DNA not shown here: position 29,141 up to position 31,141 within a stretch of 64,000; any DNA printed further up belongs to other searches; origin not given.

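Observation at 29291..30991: The 566-aa third gene of the MTase operon is a candidate novel restriction nuclease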

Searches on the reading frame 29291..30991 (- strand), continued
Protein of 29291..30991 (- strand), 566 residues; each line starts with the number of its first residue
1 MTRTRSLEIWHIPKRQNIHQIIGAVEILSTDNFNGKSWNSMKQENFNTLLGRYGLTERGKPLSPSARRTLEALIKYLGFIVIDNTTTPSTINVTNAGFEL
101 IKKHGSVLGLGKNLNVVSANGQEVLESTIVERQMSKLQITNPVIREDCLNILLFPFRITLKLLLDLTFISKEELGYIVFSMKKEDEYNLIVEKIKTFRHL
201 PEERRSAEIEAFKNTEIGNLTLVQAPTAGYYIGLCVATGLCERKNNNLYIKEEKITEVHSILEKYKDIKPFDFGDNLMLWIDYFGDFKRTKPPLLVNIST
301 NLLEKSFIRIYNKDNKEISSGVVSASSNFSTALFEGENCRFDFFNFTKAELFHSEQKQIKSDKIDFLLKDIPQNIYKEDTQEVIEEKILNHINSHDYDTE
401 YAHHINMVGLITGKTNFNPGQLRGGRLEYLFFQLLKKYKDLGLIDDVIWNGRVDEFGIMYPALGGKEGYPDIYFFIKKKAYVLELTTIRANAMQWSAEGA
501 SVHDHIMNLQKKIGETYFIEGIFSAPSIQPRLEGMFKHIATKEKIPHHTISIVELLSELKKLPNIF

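Call 20: find_encoding_contigs(protein=P0097, flank=8000, max_places=2)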
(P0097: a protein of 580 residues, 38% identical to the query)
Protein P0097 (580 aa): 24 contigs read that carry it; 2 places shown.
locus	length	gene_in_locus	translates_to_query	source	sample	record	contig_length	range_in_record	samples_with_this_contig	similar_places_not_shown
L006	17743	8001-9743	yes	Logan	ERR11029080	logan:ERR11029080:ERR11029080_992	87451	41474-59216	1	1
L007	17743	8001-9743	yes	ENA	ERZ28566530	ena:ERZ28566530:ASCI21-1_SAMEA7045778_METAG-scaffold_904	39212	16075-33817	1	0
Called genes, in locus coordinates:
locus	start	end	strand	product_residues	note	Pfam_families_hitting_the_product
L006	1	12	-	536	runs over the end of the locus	PF00239:Resolvase, PF07508:Recombinase, PF13408:Zn_ribbon_recom, PF14287:DUF4368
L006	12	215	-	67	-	-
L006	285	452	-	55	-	-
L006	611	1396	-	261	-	PF05065:Phage_capsid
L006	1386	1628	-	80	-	-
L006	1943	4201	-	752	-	PF13148:DUF3987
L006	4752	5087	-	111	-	-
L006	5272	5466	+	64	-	PF15731:MqsA_antitoxin (weak), PF01381:HTH_3 (weak)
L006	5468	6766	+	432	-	PF01555:N6_N4_Mtase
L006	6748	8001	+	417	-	PF01555:N6_N4_Mtase (weak)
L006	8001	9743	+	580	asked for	-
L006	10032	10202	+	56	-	-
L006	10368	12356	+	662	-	-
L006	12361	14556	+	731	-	-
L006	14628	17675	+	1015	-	PF02811:PHP, PF07733:DNA_pol3_alpha, PF17657:DNA_pol3_finger, PF14579:HHH_6, PF01336:tRNA_anti-codon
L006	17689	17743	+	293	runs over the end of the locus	PF00480:ROK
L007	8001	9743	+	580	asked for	-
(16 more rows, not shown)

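Call 21: predict_structure(alignment_id=A1)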
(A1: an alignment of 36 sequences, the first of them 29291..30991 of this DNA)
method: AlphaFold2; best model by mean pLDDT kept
length: 566 residues; sequences in the alignment: 36
mean_pLDDT: 87.0   pTM: 0.74
mean pLDDT of the five models: 87.0, 85.8, 85.4, 84.4, 83.1
residues with pLDDT >= 90: 309; 70-90: 211; 50-70: 25; < 50: 21
segments of 3 or more residues with pLDDT < 50: 1-9, 141-152
pLDDT, mean of each block of 10 residues (from residue 1): 44 76 97 94 95 92 85 87 86 95 92 91 93 80 41 75 96 88 84 96 94 83 78 92 94 96 87 78 88 93 91 92 92 94 90 95 90 66 93 86 90 85 93 96 95 91 82 93 88 67 86 87 90 86 88 94 86
secondary structure, 60 per line:
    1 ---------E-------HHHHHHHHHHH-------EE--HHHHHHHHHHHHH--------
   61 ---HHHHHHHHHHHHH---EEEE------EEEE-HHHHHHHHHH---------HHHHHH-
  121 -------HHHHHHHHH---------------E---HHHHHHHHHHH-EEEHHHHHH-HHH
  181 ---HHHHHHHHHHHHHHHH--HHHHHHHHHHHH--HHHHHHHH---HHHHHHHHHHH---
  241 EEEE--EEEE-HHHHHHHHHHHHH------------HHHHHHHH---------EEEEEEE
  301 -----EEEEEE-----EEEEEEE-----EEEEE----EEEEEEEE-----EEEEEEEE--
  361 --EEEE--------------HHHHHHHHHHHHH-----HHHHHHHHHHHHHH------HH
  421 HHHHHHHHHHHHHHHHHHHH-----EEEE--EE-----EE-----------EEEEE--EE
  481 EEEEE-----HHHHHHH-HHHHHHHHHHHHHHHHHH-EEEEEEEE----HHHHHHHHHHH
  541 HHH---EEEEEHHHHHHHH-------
elements in order: H18-28 H40-52 H64-76 E80-83 E90-93 H95-104 H114-119 H128-136 H156-166 E168-170 H171-176 H184-199 H202-213 H216-223 H227-237 E241-244 E247-250 H252-264 H277-284 E294-300 E306-311 E317-323 E329-333 E338-345 E351-358 E363-366 H381-393 H399-412 H419-440 E446-449 E472-476 E479-485 H491-497 H499-516 E518-525 H530-543 E547-551 H552-559

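Call 25: fold_search(model_id=the predicted structure, library=pdb)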
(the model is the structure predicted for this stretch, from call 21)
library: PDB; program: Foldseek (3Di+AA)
matches with E <= 10: 589; with E <= 0.001: 12
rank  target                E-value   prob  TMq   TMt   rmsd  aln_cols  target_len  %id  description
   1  2ewf                  4.9e-15  1.00  0.38  0.37  30.1       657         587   14  Crystal structure of the site-specific DNA nickase N.BspD6I (released 2006-11-21)
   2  6qnz_A                1.4e-14  1.00  0.36  0.35  29.9       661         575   14  Crystal structure of the site-specific DNA nickase N.BspD6I E418A Mutant (released 2020-03-04)
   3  5liq_A                3.0e-14  1.00  0.36  0.35  30.1       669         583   14  The structure of C160S,C508S,C578S mutant of Nt.BspD6I nicking endonuclease at 0.185 nm resolution . (released 2017-08-02)
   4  6qnz_B                3.9e-14  1.00  0.36  0.36  29.8       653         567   13  Crystal structure of the site-specific DNA nickase N.BspD6I E418A Mutant (released 2020-03-04)
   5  5lhc_A                5.4e-14  1.00  0.37  0.36  30.0       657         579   14  The structure of D456A mutant of Nt.BspD6I nicking endonuclease at 0.24 nm resolution . (released 2017-08-16)
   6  5lhc_B                6.7e-14  1.00  0.36  0.35  29.9       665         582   14  The structure of D456A mutant of Nt.BspD6I nicking endonuclease at 0.24 nm resolution . (released 2017-08-16)
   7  5liz                  1.5e-13  1.00  0.37  0.36  30.0       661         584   14  The structure of Nt.BspD6I nicking endonuclease with all cysteines mutated by serine residues at 0.19 nm resolution . (released 2017-08-02)
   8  5liq_B                2.4e-13  1.00  0.36  0.35  29.9       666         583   14  The structure of C160S,C508S,C578S mutant of Nt.BspD6I nicking endonuclease at 0.185 nm resolution . (released 2017-08-02)
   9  2p14                  7.2e-06  1.00  0.20  0.55   3.2       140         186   21  Crystal structure of small subunit (R.BspD6I2) of the heterodimeric restriction endonuclease R.BspD6I (released 2008-03-11)
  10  1fok_A                8.4e-06  0.99  0.19  0.19  20.2       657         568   11  STRUCTURE OF RESTRICTION ENDONUCLEASE FOKI BOUND TO DNA (released 1997-12-03)
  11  2fok_A                1.3e-05  1.00  0.22  0.22  19.7       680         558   11  STRUCTURE OF RESTRICTION ENDONUCLEASE FOKI (released 1998-06-17)
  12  5hlt_A                5.0e-04  1.00  0.30  0.55   7.0       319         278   13  Crystal structure of pyrene- and phenanthrene-modified DNA in complex with the BpuJ1 endonuclease binding domain (released 2016-08-17)
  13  5hnh_A                1.1e-03  1.00  0.30  0.55   6.9       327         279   12  Crystal structure of pyrene- and phenanthrene-modified DNA in complex with the BpuJ1 endonuclease binding domain (released 2016-08-17)
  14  5gke_A                1.3e-03  0.99  0.16  0.33  13.9       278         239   11  Structure of EndoMS-dsDNA1 complex (released 2016-11-02)
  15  5hnf_A                1.8e-03  1.00  0.27  0.50   6.6       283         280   13  Crystal structure of pyrene- and phenanthrene-modified DNA in complex with the BpuJ1 endonuclease binding domain (released 2016-08-17)
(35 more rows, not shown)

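Call 35: search_protein_families(library=pfam, alignment_id=A1, max_evalue=0.001)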
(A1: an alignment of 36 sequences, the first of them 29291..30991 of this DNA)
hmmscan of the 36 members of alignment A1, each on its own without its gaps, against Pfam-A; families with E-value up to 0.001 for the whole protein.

A. member 1, window:29291-30991:- (566 aa): 1 family
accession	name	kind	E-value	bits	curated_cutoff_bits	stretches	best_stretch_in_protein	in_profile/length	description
PF09491.16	RE_AlwI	-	3.2e-09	36.7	23.1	1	117-207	17-119/441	AlwI restriction endonuclease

B. families by the number of members that match (of 36 scanned): 1 family
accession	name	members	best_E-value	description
PF09491.16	RE_AlwI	26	2.2e-20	AlwI restriction endonuclease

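Call 41: list_cluster_members(proteins=[window:29291-30991:-, window:30996-32291:-, window:32293-33615:-, window:33715-35493:+, P0083, P0078])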
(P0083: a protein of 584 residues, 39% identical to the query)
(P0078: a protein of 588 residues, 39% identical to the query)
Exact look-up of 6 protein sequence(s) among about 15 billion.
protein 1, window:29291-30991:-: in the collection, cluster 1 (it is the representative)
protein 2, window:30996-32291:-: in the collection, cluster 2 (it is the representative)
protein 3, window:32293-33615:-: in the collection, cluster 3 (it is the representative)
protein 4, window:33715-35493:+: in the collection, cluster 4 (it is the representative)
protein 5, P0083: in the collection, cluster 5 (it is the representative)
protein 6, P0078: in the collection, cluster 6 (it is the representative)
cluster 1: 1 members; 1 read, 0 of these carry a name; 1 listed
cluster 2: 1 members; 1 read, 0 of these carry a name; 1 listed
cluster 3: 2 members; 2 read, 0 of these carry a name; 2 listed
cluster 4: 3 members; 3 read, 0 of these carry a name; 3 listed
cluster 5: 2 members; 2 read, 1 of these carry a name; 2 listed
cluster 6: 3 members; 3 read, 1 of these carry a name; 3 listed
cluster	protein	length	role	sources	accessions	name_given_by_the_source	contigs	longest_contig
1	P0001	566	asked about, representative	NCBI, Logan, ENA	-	-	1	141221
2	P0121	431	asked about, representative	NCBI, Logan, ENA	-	-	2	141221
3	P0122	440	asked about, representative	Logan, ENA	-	-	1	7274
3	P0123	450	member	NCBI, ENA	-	-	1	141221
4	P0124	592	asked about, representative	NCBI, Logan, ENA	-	-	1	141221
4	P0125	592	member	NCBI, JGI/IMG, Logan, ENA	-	-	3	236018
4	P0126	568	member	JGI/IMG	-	-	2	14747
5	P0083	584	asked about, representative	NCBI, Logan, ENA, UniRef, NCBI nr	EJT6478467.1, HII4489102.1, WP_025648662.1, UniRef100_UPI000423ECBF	hypothetical protein [Clostridium perfringens] | hypothetical protein n=1 Tax=Clostridium perfringens TaxID=1502 RepID=UPI000423ECBF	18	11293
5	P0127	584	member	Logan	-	-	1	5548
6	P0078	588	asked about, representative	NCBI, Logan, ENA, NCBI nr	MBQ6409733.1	AlwI family type II restriction endonuclease [Candidatus Saccharibacteria bacterium]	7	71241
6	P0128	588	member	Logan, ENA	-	-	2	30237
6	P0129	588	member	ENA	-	-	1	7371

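Call 46: search_dna_similar(query=window:29291-30991:-, collection=plasmids, mode=protein, max_rows=15)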
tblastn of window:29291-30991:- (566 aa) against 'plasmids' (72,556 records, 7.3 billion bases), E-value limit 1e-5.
No match.

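Call 47: search_dna_similar(query=window:29291-30991:-, collection=phages, mode=protein, max_rows=10)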
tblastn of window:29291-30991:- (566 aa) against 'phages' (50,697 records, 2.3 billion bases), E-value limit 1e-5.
No match.

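Call 55: search_protein_representatives(alignment_id=A1)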
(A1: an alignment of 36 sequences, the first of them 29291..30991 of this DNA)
Query: 36 sequences, 585 profile positions. Proteins with E-value up to 0.001 (for the whole library): 528; up to 1e-10: 179; up to 1e-30: 98. The best 150 are listed.
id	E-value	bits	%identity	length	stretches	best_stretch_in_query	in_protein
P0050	1.7e-252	855.4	-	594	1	1-584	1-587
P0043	9.5e-242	820.0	-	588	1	1-584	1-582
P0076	2.0e-227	772.7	-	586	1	1-583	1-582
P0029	5.4e-221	751.4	-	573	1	3-574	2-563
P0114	2.0e-211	719.8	-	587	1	1-581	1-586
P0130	6.5e-211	718.1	-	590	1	1-583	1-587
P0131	3.3e-207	705.9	-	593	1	1-581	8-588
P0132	2.5e-204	696.4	-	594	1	1-581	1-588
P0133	6.7e-199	678.5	-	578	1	10-582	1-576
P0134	1.1e-198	677.8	-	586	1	9-582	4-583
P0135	7.1e-197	671.8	-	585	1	9-583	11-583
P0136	3.0e-196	669.7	-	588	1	3-583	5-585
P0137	9.5e-196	668.1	-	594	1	1-582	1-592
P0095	1.0e-194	664.6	-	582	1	1-578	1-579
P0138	7.6e-192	655.2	-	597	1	7-582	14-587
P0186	2.5e-63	230.8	-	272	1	319-583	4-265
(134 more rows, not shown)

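Call 56: find_encoding_contigs(protein=P0186, flank=6000, max_places=3)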
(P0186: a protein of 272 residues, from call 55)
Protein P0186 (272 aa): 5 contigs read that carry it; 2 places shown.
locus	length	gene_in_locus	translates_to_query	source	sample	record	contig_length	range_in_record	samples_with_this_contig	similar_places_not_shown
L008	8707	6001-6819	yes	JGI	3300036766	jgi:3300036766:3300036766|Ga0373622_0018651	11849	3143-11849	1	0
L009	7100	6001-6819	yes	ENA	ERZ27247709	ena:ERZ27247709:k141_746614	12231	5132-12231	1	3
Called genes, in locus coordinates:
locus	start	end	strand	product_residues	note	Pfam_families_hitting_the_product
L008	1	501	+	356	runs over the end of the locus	-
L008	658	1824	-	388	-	-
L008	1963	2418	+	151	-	-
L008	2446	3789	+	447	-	PF01555:N6_N4_Mtase (weak)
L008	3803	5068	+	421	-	PF01555:N6_N4_Mtase (weak), PF01170:UPF0020 (weak)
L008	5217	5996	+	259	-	-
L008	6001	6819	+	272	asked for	PF09491:RE_AlwI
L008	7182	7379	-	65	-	-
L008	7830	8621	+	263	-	PF02371:Transposase_20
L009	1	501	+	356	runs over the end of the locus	-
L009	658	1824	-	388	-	-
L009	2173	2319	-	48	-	-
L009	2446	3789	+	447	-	PF01555:N6_N4_Mtase (weak)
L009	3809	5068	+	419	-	PF01555:N6_N4_Mtase (weak), PF01170:UPF0020 (weak)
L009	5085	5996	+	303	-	-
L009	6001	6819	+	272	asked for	PF09491:RE_AlwI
